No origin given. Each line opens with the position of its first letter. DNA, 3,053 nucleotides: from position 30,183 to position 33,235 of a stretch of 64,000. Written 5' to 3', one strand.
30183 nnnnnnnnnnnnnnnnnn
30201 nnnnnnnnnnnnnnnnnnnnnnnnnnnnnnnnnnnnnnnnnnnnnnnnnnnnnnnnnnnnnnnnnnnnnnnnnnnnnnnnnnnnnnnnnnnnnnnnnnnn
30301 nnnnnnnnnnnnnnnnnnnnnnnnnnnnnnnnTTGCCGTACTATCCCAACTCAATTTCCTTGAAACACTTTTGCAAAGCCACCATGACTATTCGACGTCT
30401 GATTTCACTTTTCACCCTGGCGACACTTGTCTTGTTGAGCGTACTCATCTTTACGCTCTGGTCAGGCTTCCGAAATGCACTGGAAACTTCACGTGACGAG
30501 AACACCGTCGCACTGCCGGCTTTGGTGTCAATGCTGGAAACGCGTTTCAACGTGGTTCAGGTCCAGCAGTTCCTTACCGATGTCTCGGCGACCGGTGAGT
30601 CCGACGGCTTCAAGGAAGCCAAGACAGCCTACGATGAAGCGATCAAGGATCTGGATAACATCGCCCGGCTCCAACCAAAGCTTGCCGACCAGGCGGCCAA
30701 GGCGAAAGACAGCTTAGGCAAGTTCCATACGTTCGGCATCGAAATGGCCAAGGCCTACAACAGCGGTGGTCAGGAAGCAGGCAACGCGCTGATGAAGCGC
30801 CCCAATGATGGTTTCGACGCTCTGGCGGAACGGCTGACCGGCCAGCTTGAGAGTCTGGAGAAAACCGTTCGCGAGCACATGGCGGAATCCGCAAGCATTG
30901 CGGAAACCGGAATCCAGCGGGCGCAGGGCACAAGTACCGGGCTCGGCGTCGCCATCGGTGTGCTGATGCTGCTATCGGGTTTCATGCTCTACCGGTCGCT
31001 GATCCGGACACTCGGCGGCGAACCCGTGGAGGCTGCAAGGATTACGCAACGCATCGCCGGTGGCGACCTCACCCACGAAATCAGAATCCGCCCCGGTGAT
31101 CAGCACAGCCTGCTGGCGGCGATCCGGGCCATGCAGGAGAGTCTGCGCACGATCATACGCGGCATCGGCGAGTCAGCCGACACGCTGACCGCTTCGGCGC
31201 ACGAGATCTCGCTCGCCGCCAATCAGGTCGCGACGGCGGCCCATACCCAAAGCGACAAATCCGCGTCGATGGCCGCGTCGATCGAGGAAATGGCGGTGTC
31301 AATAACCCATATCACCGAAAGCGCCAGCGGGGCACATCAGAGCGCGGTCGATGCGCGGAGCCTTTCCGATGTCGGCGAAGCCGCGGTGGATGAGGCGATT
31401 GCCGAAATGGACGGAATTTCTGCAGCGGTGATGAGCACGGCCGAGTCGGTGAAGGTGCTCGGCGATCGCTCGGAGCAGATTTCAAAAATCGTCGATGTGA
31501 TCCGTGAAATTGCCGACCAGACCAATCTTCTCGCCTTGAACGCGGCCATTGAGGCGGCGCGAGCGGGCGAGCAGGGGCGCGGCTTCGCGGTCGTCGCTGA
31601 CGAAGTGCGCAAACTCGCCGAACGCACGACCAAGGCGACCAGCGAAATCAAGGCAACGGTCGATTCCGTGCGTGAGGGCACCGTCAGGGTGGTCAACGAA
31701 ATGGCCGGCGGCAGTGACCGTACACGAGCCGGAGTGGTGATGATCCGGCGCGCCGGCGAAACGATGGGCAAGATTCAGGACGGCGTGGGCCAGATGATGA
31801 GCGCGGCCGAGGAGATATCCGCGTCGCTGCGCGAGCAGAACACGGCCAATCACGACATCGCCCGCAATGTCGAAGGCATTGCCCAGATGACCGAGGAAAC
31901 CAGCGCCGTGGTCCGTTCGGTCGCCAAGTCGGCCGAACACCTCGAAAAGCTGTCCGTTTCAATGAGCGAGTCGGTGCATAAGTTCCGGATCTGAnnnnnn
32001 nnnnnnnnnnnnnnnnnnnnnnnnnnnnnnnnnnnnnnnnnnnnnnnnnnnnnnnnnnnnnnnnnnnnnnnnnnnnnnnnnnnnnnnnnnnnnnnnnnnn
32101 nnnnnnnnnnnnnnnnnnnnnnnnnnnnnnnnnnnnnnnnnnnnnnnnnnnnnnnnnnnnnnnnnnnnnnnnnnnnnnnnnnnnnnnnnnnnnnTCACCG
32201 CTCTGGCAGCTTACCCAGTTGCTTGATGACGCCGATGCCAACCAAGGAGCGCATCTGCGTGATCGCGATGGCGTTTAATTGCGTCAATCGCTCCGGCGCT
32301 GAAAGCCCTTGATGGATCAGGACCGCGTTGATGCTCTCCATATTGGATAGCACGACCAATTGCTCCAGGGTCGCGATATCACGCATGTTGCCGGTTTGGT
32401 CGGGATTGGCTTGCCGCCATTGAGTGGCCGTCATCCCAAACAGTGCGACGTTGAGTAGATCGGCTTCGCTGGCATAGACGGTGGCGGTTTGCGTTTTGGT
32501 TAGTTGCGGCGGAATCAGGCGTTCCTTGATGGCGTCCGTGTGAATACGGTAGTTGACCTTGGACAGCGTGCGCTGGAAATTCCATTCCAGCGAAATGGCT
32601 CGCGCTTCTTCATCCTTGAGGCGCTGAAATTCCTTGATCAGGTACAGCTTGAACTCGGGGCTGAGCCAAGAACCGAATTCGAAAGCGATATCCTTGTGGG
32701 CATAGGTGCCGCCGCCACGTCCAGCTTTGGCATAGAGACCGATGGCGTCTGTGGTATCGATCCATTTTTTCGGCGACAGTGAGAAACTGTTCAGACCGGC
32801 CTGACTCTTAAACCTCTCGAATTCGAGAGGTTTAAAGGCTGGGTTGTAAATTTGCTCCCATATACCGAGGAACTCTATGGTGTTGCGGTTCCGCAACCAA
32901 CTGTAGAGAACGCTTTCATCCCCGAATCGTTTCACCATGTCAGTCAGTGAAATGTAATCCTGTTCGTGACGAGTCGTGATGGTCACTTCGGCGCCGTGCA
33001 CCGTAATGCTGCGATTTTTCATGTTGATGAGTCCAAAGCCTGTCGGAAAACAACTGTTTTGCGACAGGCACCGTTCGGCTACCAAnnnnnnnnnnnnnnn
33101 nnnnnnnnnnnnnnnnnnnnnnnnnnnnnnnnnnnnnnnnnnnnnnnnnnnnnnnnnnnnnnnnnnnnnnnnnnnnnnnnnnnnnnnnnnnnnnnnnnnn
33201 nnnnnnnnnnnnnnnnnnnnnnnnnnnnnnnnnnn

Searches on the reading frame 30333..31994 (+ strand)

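Call 87: search_protein_families(library=pfam, proteins=[window:30333-31994:+], max_evalue=0.00001)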
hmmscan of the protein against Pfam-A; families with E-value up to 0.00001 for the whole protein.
window:30333-31994:+ (553 aa): 1 family
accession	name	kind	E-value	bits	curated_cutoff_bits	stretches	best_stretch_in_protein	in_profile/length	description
PF00015.26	MCPsignal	-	4e-44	150.9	34.6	1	337-520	3-172/172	Methyl-accepting chemotaxis protein (MCP) signalling domain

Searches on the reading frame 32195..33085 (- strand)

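Call 87: search_protein_families(library=pfam, proteins=[window:32195-33085:-], max_evalue=0.00001)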
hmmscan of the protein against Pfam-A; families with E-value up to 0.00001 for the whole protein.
window:32195-33085:- (296 aa): 1 family
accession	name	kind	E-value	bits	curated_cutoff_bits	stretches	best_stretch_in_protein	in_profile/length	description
PF04383.19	KilA-N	-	1.3e-22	80.1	23.8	1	31-157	5-105/107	KilA-N domain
